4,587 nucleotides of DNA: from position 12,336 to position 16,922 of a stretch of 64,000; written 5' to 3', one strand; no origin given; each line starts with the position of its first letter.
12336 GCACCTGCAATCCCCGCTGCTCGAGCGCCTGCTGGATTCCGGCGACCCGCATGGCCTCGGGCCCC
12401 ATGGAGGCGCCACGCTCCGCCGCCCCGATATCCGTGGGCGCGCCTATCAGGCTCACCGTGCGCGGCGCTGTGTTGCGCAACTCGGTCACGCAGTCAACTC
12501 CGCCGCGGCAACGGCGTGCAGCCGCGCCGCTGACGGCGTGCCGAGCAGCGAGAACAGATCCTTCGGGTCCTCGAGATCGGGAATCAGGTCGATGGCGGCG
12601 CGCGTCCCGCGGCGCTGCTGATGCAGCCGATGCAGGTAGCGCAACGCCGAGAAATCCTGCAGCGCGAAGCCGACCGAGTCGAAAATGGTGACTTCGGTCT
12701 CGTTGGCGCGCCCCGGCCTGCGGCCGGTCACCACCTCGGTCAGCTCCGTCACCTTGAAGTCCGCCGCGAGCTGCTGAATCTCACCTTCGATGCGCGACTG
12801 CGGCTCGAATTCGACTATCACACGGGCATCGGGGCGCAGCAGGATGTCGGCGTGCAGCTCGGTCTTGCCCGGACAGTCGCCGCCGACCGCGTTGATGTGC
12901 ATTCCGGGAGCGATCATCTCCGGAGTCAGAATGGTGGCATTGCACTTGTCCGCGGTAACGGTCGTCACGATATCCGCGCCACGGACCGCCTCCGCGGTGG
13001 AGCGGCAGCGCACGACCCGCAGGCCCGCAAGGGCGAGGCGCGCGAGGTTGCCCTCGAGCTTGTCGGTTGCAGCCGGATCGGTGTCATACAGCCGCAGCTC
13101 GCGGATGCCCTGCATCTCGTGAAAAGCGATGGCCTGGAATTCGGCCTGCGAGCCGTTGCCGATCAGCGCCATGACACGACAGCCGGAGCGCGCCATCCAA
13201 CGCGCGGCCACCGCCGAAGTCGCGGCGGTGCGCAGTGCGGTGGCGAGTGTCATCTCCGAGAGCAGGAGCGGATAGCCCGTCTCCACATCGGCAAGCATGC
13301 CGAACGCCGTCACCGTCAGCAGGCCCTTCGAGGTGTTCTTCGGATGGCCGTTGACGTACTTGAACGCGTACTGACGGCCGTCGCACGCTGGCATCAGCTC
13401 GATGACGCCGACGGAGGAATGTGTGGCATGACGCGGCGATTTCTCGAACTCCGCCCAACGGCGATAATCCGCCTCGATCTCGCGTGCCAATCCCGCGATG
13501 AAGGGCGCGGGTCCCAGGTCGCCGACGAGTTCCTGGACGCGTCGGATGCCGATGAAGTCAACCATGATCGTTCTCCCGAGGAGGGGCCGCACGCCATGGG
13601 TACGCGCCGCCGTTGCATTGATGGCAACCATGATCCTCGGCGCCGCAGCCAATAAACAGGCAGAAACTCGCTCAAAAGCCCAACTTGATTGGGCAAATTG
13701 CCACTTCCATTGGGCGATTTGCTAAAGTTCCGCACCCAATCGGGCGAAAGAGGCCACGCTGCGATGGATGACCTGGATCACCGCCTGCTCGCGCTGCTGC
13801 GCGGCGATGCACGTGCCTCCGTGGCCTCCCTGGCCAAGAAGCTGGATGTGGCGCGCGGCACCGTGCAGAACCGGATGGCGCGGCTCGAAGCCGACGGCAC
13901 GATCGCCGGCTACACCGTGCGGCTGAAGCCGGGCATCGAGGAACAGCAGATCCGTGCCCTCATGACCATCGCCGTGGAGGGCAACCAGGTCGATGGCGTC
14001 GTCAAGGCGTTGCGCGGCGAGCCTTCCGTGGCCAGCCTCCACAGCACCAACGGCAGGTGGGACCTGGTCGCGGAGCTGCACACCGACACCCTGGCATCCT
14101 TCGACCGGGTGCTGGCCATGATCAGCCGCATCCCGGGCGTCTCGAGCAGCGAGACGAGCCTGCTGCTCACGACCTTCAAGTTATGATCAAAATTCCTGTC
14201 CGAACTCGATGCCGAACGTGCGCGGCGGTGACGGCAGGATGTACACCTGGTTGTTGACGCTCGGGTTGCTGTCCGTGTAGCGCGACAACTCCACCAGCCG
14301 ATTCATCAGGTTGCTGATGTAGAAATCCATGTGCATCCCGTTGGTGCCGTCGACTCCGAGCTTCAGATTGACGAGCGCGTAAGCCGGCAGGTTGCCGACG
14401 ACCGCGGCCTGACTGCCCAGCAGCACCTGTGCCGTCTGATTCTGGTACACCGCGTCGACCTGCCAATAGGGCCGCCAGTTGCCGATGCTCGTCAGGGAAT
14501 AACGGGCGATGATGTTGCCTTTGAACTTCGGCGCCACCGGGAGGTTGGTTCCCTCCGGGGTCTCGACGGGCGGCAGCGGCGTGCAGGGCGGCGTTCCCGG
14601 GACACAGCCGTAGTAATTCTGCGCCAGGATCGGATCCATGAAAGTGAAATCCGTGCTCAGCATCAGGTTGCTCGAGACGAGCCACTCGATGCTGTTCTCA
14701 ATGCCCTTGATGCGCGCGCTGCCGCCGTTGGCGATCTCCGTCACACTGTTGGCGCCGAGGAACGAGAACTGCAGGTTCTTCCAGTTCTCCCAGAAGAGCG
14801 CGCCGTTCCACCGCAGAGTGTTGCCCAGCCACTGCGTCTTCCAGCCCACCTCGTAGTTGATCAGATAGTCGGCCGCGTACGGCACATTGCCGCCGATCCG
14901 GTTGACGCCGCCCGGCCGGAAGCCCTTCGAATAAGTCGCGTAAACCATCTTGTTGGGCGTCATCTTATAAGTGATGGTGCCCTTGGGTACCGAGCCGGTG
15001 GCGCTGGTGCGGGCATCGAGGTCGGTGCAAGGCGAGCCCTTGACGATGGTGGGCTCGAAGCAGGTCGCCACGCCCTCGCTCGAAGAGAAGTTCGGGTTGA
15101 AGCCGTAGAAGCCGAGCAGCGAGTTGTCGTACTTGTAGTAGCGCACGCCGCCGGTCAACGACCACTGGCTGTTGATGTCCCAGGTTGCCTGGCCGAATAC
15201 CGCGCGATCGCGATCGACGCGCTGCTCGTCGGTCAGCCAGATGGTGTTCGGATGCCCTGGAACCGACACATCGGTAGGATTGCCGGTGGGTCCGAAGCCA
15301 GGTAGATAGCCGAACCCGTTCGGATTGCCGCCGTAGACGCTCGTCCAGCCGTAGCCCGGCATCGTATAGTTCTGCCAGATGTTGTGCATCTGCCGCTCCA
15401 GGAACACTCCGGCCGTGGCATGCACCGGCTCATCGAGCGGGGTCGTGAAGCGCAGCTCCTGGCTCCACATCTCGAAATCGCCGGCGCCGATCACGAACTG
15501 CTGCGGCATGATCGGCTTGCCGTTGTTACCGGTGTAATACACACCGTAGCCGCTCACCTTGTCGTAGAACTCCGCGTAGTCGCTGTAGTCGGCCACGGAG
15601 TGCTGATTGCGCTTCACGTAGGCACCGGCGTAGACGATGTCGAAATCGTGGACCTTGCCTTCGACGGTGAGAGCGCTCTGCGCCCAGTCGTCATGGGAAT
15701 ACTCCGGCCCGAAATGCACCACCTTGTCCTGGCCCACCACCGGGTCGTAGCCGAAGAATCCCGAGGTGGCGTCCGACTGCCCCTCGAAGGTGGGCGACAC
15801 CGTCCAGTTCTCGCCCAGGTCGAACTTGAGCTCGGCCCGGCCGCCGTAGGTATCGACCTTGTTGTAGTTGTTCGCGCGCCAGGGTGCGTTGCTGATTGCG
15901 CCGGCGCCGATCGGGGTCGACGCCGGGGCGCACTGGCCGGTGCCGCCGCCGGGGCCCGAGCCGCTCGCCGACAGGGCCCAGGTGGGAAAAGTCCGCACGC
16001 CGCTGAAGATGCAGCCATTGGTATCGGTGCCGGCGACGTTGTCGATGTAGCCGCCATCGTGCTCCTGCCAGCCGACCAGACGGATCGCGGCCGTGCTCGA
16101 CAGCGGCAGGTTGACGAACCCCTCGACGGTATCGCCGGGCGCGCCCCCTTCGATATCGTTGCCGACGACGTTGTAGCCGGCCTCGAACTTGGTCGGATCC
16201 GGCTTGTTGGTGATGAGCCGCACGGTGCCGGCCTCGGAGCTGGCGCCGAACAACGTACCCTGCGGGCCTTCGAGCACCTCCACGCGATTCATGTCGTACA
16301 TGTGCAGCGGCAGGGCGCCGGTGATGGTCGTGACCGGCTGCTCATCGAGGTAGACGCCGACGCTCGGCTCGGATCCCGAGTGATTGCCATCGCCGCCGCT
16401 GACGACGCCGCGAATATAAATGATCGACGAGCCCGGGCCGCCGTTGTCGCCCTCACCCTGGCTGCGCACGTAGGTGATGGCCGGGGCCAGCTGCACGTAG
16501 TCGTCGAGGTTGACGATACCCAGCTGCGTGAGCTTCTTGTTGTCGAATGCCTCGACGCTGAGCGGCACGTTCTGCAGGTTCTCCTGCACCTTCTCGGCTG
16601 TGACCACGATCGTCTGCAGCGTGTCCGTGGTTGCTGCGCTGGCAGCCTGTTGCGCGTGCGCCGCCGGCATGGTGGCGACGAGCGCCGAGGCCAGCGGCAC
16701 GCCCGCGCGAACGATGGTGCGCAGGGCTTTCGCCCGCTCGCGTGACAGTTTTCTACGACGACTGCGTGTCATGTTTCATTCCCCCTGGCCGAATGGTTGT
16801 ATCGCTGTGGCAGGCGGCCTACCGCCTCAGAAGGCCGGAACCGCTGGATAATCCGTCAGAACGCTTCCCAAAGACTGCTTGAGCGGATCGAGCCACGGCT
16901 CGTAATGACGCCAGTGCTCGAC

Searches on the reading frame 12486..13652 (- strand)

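Call 79: search_protein_families(library=pfam, proteins=[window:12486-13652:-], max_evalue=0.00001)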
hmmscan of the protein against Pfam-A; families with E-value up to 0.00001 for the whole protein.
window:12486-13652:- (388 aa): 1 family
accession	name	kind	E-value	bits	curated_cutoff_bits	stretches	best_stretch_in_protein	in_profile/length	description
PF02423.21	OCD_Mu_crystall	-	2e-106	356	24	1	50-341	15-307/314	Ornithine cyclodeaminase/mu-crystallin family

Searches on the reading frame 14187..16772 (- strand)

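Call 79: search_protein_families(library=pfam, proteins=[window:14187-16772:-], max_evalue=0.00001)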
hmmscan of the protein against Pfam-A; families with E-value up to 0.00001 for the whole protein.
window:14187-16772:- (861 aa): 2 families
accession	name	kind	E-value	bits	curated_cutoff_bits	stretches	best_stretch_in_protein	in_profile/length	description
PF00593.30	TonB_dep_Rec_b-barrel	-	1.5e-33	117.8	27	1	468-822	117-436/436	TonB dependent receptor-like, beta-barrel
PF07715.20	Plug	-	5.4e-12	46.6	23.9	1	66-183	2-107/107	TonB-dependent Receptor Plug Domain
